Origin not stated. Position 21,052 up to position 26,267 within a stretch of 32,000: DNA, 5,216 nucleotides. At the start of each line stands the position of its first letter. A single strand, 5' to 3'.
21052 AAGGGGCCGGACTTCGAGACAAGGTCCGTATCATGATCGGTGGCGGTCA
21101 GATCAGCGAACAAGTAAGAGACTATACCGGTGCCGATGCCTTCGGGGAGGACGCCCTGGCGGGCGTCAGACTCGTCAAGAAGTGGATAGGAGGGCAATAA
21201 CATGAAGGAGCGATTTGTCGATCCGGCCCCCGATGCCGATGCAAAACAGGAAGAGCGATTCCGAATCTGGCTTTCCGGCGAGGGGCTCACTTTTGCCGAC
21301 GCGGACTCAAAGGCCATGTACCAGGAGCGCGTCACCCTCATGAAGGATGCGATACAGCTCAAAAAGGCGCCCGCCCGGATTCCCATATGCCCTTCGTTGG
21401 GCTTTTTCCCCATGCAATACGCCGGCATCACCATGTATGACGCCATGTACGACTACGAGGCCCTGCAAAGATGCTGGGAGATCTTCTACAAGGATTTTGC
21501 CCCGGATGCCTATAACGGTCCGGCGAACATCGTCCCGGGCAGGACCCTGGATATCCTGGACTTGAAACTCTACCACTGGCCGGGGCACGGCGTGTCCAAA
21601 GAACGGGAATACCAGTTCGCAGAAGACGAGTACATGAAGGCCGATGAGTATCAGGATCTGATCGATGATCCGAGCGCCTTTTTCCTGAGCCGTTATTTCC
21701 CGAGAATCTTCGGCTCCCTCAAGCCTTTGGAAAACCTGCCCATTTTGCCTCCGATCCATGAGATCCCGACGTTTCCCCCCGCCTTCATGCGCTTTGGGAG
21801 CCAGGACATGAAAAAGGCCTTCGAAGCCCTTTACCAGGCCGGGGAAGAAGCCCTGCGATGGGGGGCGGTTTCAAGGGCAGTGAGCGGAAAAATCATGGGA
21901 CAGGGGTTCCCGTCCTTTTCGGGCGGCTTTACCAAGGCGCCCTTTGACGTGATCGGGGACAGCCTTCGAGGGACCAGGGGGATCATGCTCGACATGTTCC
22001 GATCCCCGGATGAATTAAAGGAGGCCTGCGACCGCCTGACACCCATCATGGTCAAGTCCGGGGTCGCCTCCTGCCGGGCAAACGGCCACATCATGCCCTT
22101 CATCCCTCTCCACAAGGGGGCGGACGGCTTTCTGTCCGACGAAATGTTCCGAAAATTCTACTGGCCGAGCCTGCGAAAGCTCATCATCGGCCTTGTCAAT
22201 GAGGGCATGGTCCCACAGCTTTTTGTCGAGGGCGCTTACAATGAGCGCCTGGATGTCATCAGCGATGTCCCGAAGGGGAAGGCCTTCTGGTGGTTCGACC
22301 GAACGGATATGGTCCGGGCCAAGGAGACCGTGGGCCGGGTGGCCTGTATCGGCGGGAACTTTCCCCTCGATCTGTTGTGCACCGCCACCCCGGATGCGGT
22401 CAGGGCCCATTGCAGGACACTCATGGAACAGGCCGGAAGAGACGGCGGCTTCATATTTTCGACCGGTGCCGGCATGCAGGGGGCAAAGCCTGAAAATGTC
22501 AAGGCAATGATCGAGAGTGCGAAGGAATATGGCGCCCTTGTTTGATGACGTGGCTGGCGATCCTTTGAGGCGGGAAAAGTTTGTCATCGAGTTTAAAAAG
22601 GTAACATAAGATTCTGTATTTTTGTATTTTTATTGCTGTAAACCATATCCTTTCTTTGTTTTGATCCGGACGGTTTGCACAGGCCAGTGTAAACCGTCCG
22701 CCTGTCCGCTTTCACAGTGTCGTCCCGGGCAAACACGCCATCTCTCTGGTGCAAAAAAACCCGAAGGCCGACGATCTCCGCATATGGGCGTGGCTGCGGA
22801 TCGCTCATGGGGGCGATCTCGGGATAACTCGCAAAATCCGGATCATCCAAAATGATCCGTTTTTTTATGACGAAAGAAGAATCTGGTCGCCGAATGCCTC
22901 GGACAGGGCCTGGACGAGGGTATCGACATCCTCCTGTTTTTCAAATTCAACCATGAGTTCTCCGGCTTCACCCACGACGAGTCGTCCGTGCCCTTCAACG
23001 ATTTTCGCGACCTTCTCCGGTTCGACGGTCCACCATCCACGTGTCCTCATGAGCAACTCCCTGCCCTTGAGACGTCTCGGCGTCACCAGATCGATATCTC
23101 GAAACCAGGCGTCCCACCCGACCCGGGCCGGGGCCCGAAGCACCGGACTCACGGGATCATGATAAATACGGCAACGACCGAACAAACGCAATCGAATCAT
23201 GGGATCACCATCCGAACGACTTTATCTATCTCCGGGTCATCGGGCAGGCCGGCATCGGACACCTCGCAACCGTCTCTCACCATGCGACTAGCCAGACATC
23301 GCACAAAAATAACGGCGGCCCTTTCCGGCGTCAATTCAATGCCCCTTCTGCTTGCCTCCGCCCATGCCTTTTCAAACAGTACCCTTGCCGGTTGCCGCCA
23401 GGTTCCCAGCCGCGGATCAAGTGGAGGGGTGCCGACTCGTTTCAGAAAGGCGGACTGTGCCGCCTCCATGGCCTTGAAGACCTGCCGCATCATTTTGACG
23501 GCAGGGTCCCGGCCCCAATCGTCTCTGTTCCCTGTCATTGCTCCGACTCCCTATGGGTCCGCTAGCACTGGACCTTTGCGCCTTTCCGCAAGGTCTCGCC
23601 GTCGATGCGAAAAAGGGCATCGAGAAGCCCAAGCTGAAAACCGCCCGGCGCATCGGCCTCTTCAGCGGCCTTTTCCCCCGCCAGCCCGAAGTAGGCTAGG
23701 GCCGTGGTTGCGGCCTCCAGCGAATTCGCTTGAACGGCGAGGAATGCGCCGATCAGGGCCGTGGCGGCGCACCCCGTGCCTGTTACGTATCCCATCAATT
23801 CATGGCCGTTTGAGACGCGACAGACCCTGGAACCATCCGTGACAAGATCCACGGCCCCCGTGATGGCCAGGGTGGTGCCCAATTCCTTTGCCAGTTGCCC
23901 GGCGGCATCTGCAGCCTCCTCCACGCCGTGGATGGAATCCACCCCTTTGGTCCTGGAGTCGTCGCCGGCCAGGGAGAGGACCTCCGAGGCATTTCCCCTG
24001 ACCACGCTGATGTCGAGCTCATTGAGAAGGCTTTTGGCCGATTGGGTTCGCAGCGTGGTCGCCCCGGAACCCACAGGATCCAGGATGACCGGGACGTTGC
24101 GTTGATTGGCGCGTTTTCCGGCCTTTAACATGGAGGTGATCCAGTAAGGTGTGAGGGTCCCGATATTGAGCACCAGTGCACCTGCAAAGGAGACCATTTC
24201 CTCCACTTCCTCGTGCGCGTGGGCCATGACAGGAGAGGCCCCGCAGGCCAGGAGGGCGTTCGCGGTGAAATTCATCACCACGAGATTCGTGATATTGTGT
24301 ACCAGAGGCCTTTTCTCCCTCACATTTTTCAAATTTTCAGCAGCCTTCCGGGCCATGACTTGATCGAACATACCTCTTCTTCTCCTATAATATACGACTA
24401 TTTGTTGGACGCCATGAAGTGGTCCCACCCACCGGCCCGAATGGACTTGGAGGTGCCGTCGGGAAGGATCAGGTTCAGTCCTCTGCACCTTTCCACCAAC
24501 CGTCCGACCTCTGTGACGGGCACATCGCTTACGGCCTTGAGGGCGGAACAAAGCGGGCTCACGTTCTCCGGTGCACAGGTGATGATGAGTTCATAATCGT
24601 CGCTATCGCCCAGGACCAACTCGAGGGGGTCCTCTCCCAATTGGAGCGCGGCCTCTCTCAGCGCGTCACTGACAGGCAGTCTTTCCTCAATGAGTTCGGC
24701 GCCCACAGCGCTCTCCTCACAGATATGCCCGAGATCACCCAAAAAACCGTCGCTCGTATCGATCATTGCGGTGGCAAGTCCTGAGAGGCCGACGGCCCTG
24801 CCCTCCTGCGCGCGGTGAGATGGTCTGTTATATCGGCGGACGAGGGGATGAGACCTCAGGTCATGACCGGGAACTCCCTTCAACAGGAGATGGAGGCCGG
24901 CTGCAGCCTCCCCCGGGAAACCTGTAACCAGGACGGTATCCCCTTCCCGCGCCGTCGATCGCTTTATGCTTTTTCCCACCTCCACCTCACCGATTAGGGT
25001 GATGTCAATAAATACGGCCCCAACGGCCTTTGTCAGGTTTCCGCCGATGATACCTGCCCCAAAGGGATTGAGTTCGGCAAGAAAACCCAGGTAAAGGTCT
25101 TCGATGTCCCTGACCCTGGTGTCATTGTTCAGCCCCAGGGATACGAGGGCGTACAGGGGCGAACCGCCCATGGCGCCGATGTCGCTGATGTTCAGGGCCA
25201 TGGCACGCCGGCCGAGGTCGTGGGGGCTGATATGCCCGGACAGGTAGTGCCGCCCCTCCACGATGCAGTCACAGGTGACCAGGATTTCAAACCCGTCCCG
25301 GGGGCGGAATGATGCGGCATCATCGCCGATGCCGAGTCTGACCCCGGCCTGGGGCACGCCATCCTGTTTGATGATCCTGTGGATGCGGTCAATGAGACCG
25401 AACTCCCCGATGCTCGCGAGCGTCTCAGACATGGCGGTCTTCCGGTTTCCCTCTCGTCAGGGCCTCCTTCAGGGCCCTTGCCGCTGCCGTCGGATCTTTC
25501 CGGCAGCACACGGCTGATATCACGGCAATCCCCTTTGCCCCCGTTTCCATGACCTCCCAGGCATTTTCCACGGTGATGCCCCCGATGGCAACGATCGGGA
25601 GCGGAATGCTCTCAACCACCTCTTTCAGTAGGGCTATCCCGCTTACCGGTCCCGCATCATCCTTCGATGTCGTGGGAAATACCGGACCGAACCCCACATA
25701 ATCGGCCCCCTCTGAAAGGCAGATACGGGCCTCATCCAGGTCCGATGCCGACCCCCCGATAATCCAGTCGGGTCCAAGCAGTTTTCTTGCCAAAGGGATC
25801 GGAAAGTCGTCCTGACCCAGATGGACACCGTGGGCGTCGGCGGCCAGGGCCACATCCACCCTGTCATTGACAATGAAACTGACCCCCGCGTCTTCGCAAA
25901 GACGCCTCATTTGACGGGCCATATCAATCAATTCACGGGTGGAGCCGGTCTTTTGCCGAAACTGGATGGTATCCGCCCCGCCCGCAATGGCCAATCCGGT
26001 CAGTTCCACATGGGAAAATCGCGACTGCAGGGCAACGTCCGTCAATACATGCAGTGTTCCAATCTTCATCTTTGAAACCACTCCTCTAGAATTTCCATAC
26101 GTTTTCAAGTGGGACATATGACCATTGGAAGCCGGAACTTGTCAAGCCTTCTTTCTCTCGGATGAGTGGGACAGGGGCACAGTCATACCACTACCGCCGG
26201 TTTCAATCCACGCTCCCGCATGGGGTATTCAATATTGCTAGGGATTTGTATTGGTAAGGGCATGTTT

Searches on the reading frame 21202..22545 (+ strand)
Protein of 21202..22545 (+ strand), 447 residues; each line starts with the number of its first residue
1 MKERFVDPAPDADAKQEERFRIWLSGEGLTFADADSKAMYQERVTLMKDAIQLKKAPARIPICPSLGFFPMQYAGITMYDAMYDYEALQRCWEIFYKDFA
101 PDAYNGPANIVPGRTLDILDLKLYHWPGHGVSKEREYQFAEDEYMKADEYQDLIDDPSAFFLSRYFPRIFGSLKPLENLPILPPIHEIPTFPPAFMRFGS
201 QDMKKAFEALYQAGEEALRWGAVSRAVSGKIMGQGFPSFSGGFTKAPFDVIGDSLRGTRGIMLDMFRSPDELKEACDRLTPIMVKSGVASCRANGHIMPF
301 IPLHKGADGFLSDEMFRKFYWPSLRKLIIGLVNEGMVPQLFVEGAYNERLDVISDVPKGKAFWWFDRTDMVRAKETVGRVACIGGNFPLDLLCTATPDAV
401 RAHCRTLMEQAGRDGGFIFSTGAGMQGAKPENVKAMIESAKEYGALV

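Call 6: search_protein_families(library=pfam, proteins=[window:21202-22545:+], max_evalue=0.001)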
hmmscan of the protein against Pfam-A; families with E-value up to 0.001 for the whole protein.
window:21202-22545:+ (447 aa): 1 family
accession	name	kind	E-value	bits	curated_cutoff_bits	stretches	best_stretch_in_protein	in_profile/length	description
PF01208.23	URO-D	-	2.4e-22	79.9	23.9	1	242-443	141-346/346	Uroporphyrinogen decarboxylase (URO-D)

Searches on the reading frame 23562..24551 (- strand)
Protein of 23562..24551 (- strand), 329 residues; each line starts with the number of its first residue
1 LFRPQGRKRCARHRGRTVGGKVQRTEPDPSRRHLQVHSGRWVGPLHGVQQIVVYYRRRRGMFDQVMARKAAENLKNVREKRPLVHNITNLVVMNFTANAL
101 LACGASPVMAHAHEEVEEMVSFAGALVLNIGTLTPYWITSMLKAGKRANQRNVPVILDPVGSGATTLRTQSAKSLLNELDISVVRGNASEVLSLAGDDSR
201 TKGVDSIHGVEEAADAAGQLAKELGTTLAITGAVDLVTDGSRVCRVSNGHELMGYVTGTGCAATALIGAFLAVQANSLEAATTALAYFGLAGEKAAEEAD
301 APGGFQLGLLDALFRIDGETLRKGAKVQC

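Call 5: search_protein_families(library=pfam, proteins=[window:23562-24551:-], max_evalue=0.01)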
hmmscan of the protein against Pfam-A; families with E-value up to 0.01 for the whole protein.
window:23562-24551:- (329 aa): 3 families
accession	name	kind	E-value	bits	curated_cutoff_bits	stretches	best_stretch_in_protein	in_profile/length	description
PF02110.20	HK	-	3.2e-87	292.4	27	1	74-317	1-245/247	Hydroxyethylthiazole kinase family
PF08543.17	Phos_pyr_kin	-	1.2e-06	28.5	27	1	129-289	65-229/246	Phosphomethylpyrimidine kinase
PF01256.23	Carb_kinase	-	5.1e-05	23.3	27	1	146-300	86-228/242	NAD(P)H-hydrate dehydratase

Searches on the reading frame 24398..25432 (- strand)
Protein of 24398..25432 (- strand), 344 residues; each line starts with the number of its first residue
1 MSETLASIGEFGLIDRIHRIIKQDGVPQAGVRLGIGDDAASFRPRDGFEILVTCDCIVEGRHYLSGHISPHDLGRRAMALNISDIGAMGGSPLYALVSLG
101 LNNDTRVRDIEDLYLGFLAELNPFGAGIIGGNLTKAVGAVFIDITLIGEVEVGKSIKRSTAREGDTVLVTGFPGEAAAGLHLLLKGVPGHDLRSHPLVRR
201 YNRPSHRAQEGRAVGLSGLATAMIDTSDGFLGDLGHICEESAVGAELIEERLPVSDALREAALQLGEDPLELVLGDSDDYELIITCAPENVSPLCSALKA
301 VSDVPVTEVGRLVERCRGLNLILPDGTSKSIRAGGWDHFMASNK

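Call 5: search_protein_families(library=pfam, proteins=[window:24398-25432:-], max_evalue=0.01)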
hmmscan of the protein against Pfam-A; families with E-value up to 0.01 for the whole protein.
window:24398-25432:- (344 aa): 2 families
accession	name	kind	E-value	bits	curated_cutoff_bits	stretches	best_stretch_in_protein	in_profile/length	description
PF00586.29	AIRS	-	3e-21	76.4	24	1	36-150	1-112/112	AIR synthase related protein, N-terminal domain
PF02769.27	AIRS_C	-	1.6e-09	38.5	23.1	1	162-317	1-150/156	AIR synthase related protein, C-terminal domain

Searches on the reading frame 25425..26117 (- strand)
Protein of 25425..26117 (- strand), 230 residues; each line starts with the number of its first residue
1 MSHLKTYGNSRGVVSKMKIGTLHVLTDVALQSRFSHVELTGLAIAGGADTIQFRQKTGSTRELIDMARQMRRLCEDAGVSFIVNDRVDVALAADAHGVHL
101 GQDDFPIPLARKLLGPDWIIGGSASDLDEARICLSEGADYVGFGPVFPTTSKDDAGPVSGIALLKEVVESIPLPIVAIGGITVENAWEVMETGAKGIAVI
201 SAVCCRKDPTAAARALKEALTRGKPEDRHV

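Call 5: search_protein_families(library=pfam, proteins=[window:25425-26117:-], max_evalue=0.01)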
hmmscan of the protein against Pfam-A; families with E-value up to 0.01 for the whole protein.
window:25425-26117:- (230 aa): 4 families
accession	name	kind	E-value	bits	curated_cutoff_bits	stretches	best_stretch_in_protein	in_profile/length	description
PF02581.23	TMP-TENI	-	2.5e-63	213.1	27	1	33-203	11-180/180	Thiamine monophosphate synthase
PF05690.20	ThiG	-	8.5e-07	29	23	1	162-224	165-228/247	Thiazole biosynthesis protein ThiG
PF03060.21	NMO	-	5.5e-05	23.2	28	1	83-220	102-241/331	Nitronate monooxygenase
PF01180.27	DHO_dh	-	0.0034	17.1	27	1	161-206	227-275/291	Dihydroorotate dehydrogenase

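Call 8: find_encoding_contigs(protein=window:25425-26069:-, flank=10000, max_places=10)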
Protein window:25425-26069:- (214 aa): no gene with exactly this product is on record in the collection.

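Call 10: find_homologous_proteins(query=window:25425-26069:-, max_evalue=1e-30)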
Query window:25425-26069:- (214 aa): 6419 proteins with E <= 1e-30 among 8000 candidates; the best 120 are listed.
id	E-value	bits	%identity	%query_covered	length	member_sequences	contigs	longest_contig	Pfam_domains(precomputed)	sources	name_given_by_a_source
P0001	7.6e-136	468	100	100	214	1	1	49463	PF05690.21,PF02581.24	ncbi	ncbi:MAG: thiamine phosphate synthase [Desulfatiglandales bacterium]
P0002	1.6e-121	422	91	100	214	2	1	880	PF05690.21,PF02581.24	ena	-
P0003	3.3e-100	352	76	97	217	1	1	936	PF05690.21,PF02581.24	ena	-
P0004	7.6e-100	351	76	99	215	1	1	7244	PF02581.24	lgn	-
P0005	1.5e-99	350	75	99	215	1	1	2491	PF02581.24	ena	-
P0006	1.8e-99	350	76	97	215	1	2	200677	PF05690.21,PF02581.24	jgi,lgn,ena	-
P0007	4.0e-99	348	76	95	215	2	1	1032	PF02581.24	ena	-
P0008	7.9e-99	347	75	96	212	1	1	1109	PF02581.24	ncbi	-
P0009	8.7e-99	347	75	99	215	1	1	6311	PF02581.24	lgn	-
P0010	1.1e-98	347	77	95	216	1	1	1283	PF02581.24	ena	-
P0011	8.1e-98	344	72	99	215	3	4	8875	PF02581.24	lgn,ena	-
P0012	2.2e-97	343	76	96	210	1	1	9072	PF02581.24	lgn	-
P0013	4.6e-97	342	74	99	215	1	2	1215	PF02581.24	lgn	-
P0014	8.9e-97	341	74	92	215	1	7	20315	PF02581.24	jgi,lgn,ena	jgi:thiamine-phosphate pyrophosphorylase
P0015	1.5e-96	340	73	95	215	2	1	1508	PF02581.24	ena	-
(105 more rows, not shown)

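Call 11: find_encoding_contigs(protein=P0001, flank=10000, max_places=5)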
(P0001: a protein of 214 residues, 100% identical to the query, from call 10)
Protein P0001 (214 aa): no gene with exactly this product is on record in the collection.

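Call 12: find_encoding_contigs(protein=P0002, flank=10000, max_places=5)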
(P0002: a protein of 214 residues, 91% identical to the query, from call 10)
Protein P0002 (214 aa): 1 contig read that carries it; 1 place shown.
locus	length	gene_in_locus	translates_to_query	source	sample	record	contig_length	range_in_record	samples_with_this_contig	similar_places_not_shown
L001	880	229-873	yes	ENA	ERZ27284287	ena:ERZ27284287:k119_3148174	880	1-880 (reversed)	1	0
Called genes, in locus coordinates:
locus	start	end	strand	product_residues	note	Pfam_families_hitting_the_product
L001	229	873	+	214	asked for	PF02581:TMP-TENI, PF05690:ThiG (faint)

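Call 38: list_cluster_members(proteins=[P0002, P0122, P0001])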
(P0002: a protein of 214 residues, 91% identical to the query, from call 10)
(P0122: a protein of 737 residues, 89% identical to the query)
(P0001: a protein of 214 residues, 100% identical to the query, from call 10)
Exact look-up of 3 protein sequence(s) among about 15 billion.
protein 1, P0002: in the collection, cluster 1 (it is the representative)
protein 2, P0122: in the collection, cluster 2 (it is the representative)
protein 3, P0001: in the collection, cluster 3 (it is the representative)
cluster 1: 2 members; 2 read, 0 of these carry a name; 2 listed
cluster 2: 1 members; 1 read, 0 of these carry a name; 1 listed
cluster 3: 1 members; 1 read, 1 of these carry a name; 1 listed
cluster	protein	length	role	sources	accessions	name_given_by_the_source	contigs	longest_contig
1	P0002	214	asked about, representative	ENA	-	-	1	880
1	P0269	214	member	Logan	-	-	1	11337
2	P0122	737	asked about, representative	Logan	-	-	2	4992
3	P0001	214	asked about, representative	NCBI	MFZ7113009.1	MAG: thiamine phosphate synthase [Desulfatiglandales bacterium]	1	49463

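Call 39: find_encoding_contigs(protein=P0269, flank=10000, max_places=3)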
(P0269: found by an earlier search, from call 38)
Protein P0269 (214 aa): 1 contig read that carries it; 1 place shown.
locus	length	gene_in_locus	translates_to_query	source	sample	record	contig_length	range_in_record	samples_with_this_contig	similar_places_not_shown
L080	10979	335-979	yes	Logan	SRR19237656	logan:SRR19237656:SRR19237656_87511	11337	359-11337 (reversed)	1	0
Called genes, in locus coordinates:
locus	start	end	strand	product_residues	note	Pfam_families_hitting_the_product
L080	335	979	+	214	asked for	PF02581:TMP-TENI, PF05690:ThiG (weak)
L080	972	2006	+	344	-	PF00586:AIRS, PF02769:AIRS_C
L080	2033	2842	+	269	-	PF02110:HK, PF08543:Phos_pyr_kin (weak), PF01256:Carb_kinase (weak)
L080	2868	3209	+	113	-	-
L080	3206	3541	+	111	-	-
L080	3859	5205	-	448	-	PF01208:URO-D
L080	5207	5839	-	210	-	PF02607:B12-binding_2, PF02310:B12-binding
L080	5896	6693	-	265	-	PF00809:Pterin_bind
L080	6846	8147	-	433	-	PF01066:CDP-OH_P_transf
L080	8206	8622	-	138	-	PF12276:DUF3617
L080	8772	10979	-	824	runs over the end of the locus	PF00092:VWA, PF13519:VWA_2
